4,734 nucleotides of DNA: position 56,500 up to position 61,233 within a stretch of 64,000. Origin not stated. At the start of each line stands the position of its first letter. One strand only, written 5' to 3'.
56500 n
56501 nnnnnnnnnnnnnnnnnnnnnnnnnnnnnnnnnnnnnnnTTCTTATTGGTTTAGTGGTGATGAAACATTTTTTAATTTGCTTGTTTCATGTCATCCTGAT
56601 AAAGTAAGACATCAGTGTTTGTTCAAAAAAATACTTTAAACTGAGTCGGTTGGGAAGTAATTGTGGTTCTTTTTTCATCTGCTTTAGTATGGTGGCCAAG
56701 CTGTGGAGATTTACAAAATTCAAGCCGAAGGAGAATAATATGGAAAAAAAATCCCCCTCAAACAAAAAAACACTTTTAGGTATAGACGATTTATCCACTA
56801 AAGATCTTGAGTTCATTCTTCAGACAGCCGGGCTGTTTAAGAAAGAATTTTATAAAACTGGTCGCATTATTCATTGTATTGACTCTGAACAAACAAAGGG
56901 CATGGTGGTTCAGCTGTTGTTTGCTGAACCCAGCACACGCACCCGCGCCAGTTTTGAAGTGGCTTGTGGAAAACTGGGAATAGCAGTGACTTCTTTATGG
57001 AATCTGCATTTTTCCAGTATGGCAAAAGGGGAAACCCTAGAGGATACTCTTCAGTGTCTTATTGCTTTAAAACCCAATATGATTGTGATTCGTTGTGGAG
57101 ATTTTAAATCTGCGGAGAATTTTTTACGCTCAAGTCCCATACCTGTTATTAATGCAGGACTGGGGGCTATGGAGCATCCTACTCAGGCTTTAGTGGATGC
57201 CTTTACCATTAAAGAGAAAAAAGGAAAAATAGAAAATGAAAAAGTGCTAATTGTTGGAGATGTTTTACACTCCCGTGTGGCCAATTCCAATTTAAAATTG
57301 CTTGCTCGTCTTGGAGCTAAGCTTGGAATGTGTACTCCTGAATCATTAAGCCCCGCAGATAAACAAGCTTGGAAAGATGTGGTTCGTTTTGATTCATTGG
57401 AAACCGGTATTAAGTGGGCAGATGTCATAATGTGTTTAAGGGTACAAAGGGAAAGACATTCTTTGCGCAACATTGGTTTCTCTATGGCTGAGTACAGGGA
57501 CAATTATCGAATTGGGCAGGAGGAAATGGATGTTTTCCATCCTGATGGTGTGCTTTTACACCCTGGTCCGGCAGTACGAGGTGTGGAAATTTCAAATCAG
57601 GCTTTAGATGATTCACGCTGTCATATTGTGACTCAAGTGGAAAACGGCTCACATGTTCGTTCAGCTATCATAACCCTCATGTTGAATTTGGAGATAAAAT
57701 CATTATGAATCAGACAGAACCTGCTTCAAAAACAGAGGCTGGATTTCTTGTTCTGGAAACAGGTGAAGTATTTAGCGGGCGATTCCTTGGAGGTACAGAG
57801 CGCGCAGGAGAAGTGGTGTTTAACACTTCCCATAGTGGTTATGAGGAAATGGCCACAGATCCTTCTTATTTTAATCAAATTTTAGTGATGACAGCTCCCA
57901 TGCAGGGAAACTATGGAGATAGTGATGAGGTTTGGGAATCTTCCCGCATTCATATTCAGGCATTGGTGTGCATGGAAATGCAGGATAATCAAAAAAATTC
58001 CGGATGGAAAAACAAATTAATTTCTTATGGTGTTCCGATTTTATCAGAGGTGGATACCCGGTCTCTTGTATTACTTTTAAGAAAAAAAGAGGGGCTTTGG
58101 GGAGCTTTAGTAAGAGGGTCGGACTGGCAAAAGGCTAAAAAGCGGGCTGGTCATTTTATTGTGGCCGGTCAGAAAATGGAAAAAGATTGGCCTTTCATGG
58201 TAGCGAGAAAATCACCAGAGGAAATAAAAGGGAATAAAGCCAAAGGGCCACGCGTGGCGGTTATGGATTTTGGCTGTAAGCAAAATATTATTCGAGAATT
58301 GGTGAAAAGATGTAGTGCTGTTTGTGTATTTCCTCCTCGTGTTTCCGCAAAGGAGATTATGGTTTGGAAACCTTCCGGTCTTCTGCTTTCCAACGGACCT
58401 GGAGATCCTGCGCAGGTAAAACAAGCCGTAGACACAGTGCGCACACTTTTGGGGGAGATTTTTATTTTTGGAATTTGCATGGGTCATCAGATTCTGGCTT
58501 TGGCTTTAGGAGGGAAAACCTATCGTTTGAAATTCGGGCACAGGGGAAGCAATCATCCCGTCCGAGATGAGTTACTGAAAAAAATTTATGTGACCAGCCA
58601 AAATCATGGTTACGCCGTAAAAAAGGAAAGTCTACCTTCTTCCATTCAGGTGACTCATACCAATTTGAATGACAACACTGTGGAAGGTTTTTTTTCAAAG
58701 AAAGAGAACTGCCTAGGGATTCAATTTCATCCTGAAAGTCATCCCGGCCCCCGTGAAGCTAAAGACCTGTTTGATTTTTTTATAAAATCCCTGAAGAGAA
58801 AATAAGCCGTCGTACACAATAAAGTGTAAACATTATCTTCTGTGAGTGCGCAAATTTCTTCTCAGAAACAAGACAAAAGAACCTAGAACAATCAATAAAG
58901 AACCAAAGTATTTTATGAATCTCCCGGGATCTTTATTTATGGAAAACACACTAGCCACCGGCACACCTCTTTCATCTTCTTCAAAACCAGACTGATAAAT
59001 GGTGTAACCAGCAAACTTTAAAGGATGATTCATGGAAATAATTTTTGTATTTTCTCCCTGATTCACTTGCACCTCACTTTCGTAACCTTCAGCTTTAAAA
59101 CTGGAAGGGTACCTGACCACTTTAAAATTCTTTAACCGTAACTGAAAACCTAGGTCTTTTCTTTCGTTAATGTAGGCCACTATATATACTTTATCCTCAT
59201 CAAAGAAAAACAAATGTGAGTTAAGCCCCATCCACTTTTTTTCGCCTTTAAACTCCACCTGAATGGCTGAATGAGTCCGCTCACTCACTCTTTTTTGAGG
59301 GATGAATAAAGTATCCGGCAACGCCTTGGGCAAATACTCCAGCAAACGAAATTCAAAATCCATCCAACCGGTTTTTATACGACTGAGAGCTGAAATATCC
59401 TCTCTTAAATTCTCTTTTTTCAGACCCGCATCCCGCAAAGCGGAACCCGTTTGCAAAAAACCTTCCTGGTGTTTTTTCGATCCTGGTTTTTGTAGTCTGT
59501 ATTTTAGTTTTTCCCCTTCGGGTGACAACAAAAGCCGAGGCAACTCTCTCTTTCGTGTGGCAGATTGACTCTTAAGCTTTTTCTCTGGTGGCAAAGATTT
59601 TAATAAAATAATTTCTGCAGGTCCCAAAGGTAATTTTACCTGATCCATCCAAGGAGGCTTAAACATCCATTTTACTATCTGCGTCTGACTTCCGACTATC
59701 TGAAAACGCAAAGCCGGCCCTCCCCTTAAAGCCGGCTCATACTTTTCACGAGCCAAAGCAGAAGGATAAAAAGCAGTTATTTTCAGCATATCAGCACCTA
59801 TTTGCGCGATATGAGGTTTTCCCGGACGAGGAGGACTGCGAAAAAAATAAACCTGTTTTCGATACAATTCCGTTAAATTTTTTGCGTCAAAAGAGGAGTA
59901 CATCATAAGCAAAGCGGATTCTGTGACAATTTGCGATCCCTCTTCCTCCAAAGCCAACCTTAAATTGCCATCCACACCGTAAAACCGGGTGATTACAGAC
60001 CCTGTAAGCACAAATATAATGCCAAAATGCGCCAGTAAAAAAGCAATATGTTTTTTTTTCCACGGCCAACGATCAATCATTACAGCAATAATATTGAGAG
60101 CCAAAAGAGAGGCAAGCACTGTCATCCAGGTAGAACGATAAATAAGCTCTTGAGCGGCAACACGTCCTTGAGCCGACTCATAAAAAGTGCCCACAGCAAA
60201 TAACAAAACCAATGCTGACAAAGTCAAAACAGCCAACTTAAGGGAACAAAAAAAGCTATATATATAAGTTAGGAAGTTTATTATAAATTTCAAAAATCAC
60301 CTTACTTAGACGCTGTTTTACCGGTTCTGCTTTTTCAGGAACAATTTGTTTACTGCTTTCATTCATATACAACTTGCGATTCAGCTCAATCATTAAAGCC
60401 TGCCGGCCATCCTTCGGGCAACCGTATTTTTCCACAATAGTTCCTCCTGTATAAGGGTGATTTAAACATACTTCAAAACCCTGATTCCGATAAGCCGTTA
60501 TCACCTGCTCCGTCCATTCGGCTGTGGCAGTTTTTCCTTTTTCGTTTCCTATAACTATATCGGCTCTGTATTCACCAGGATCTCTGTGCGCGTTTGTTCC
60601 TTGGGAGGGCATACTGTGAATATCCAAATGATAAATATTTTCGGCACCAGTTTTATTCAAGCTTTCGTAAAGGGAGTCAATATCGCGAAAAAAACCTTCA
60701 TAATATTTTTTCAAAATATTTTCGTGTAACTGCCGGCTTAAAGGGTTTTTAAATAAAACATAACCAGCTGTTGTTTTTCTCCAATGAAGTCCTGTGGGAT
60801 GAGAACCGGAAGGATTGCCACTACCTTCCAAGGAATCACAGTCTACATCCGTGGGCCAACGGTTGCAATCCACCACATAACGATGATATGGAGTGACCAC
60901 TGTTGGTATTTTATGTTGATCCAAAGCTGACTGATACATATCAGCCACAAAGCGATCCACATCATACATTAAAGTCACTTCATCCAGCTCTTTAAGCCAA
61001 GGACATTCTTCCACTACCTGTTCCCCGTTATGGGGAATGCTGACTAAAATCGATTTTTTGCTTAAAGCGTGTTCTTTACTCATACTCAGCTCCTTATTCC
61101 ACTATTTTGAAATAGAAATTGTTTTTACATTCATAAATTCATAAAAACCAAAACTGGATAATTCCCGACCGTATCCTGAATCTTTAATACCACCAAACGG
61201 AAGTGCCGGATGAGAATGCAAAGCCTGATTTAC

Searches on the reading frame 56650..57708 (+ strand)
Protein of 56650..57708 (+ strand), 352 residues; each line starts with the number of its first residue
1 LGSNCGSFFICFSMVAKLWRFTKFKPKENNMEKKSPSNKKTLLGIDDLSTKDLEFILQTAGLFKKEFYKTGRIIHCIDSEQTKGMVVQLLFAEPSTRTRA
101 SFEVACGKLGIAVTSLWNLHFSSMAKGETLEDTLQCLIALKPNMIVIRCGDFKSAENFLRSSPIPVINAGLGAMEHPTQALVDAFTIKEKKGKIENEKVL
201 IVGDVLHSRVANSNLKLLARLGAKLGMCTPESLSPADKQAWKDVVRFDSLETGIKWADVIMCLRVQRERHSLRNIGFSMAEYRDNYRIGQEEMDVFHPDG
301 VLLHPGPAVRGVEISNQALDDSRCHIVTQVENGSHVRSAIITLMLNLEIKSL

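Call 73: search_protein_families(library=pfam, proteins=[window:56650-57708:+], max_evalue=0.00001)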
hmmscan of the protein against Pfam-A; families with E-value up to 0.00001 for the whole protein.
window:56650-57708:+ (352 aa): 2 families
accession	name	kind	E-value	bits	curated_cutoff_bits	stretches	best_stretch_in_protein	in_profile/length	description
PF02729.26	OTCace_N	-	1.4e-35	123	29.9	1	40-189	1-148/148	Aspartate/ornithine carbamoyltransferase, carbamoyl-P binding domain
PF00185.30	OTCace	-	6.9e-23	81.9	29.4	1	196-343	2-156/157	Aspartate/ornithine carbamoyltransferase, Asp/Orn binding domain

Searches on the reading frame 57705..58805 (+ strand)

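Call 73: search_protein_families(library=pfam, proteins=[window:57705-58805:+], max_evalue=0.00001)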
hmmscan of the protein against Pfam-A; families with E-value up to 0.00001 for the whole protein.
window:57705-58805:+ (366 aa): 3 families
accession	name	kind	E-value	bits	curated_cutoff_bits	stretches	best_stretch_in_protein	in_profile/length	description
PF00117.34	GATase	-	3.9e-49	167.3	22.8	1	186-361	2-189/190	Glutamine amidotransferase class-I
PF00988.28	CPSase_sm_chain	-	1.8e-33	115.5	27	1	15-130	1-121/126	Carbamoyl-phosphate synthase small chain, CPSase domain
PF07722.19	Peptidase_C26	-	9.1e-09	35.8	20.5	1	253-344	107-219/219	Peptidase C26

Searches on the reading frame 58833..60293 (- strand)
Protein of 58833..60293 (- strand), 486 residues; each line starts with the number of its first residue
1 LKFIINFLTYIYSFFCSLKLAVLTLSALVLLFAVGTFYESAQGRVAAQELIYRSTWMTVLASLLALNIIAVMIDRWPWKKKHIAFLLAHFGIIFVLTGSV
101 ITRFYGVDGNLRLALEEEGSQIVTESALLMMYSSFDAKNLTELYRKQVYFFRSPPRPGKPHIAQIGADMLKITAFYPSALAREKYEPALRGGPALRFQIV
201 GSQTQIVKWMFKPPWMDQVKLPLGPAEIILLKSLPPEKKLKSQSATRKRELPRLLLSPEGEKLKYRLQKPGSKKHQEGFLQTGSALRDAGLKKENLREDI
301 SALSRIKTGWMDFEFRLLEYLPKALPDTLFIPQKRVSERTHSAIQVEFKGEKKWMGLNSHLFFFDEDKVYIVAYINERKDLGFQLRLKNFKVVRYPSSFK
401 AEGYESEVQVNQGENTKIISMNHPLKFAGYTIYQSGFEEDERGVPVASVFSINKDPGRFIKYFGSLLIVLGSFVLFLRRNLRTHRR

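Call 73: search_protein_families(library=pfam, proteins=[window:58833-60293:-], max_evalue=0.00001)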
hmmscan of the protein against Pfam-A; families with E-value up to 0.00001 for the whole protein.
window:58833-60293:- (486 aa): 1 family
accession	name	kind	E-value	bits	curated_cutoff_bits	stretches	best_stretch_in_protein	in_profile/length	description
PF05140.19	ResB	-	5.5e-17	62.2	24.6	1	380-441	204-269/486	ResB-like family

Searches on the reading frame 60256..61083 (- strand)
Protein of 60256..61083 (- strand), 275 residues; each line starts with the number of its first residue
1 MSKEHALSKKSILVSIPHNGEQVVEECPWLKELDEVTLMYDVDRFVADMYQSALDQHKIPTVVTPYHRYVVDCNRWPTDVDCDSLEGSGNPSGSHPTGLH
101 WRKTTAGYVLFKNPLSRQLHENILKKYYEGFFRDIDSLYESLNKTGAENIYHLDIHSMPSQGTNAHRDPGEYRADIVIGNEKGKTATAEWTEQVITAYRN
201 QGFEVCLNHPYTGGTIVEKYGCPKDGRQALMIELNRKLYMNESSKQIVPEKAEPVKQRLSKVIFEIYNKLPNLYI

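Call 73: search_protein_families(library=pfam, proteins=[window:60256-61083:-], max_evalue=0.00001)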
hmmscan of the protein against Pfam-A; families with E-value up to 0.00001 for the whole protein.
window:60256-61083:- (275 aa): 1 family
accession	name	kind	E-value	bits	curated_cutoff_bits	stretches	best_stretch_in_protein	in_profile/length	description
PF05013.17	FGase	-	2e-44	152.8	28.9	1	12-240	3-219/219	N-formylglutamate amidohydrolase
